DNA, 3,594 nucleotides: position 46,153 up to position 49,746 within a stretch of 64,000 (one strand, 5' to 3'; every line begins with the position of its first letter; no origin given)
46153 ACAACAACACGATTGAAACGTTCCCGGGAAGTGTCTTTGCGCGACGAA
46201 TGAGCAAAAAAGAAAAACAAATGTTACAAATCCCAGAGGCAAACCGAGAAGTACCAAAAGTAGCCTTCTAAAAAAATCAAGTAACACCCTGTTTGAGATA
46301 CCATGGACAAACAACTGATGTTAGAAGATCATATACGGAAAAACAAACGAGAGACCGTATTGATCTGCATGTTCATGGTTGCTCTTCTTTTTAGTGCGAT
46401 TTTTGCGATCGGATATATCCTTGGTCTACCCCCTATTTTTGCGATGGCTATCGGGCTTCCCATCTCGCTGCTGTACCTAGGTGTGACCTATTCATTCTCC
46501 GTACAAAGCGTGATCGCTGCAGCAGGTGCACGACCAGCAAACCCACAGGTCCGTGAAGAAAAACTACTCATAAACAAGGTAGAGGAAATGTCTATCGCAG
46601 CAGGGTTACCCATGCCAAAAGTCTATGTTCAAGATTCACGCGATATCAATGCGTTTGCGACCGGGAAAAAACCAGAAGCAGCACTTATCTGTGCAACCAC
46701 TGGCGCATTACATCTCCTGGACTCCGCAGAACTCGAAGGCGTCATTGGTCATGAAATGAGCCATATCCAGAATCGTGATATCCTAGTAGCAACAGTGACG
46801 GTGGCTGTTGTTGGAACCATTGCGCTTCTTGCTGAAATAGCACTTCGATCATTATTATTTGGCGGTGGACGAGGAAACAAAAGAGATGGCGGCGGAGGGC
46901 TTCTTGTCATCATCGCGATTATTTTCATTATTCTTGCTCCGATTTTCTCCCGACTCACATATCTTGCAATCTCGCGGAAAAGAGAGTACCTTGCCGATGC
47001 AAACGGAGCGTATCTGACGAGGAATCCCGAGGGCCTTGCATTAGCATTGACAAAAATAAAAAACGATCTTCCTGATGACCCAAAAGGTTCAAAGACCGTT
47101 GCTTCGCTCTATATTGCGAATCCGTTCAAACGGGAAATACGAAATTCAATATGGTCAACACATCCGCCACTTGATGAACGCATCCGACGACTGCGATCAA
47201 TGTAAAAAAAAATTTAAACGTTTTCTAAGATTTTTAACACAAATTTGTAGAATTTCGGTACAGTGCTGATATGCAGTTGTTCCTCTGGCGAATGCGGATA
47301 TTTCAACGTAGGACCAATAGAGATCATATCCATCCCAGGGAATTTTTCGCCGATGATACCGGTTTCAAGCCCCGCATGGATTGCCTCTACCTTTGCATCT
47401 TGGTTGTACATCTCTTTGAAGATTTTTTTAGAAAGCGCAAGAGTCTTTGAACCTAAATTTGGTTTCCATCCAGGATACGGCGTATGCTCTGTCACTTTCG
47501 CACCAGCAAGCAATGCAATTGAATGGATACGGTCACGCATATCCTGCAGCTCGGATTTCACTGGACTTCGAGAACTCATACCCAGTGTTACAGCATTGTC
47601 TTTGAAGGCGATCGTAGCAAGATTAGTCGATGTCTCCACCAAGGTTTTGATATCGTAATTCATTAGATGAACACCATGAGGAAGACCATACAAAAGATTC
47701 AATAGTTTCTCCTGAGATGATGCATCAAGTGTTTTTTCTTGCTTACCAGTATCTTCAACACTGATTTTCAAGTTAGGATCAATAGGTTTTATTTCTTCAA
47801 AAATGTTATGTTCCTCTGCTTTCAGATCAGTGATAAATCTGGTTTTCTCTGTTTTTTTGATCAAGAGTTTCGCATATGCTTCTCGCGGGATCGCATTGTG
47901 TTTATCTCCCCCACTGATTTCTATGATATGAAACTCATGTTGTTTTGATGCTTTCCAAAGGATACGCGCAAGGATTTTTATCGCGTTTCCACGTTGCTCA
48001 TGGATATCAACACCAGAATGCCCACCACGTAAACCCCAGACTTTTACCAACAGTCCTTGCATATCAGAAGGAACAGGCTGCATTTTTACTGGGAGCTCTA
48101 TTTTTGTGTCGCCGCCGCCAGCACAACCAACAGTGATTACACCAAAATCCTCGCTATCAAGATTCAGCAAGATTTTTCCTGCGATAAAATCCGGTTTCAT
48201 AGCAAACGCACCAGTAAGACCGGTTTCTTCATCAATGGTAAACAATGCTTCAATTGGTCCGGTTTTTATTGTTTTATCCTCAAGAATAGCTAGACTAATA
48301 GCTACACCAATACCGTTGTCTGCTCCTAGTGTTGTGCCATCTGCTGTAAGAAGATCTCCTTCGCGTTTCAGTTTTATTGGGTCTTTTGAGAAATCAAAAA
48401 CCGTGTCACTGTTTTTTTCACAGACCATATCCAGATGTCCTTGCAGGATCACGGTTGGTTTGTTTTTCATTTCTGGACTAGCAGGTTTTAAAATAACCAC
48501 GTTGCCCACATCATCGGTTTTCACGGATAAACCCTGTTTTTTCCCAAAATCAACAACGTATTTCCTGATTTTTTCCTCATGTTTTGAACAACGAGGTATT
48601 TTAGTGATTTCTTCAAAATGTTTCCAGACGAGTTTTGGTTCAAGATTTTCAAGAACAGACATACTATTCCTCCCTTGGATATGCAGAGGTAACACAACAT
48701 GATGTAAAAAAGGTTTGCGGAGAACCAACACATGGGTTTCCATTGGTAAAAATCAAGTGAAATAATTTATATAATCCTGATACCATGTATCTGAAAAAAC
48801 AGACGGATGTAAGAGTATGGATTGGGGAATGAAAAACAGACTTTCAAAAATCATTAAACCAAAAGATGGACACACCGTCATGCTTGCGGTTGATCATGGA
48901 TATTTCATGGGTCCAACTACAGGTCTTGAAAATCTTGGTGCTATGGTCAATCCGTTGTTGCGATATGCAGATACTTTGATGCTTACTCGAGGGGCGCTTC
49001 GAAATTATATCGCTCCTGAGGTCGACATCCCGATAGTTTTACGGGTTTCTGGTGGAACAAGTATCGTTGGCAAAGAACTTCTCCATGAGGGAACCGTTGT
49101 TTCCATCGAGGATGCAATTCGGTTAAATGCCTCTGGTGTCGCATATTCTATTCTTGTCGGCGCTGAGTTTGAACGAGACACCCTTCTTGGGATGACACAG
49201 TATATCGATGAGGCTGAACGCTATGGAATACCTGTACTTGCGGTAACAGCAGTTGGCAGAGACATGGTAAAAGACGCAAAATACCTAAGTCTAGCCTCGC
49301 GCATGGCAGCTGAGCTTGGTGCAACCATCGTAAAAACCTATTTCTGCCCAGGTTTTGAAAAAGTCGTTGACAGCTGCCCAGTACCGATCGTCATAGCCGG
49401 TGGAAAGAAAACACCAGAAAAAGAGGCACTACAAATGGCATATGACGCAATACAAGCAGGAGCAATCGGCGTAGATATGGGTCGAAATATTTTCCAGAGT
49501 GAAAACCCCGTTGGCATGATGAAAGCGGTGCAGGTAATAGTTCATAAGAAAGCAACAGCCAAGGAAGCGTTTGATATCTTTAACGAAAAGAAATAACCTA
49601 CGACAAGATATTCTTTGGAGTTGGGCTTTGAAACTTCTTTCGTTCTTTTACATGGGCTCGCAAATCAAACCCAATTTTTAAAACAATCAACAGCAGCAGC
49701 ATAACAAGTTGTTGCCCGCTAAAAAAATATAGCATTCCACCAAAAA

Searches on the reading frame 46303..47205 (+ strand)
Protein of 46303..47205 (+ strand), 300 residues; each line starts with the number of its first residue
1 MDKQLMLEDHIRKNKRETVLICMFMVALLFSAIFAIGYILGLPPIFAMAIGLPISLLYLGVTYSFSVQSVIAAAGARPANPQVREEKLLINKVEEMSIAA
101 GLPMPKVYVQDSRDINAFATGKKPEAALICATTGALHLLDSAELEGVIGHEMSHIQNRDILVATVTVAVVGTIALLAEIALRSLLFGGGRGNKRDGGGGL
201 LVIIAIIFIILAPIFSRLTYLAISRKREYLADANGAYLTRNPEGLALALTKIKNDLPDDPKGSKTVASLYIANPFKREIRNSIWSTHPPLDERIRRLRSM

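Call 67: search_protein_families(library=pfam, proteins=[window:46303-47205:+], max_evalue=0.0001)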
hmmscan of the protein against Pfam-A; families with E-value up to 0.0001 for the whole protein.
window:46303-47205:+ (300 aa): 1 family
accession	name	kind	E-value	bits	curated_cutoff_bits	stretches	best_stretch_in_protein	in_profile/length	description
PF01435.24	Peptidase_M48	-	6e-30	104.9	20.3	1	86-299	4-184/186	Peptidase family M48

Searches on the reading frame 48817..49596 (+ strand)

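Call 67: search_protein_families(library=pfam, proteins=[window:48817-49596:+], max_evalue=0.0001)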
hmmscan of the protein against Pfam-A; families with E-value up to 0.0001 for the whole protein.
window:48817-49596:+ (259 aa): 1 family
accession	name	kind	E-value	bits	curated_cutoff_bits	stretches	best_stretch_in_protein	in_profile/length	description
PF01791.15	DeoC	-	2.1e-23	83.6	23.8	1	20-228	1-229/229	DeoC/LacD family aldolase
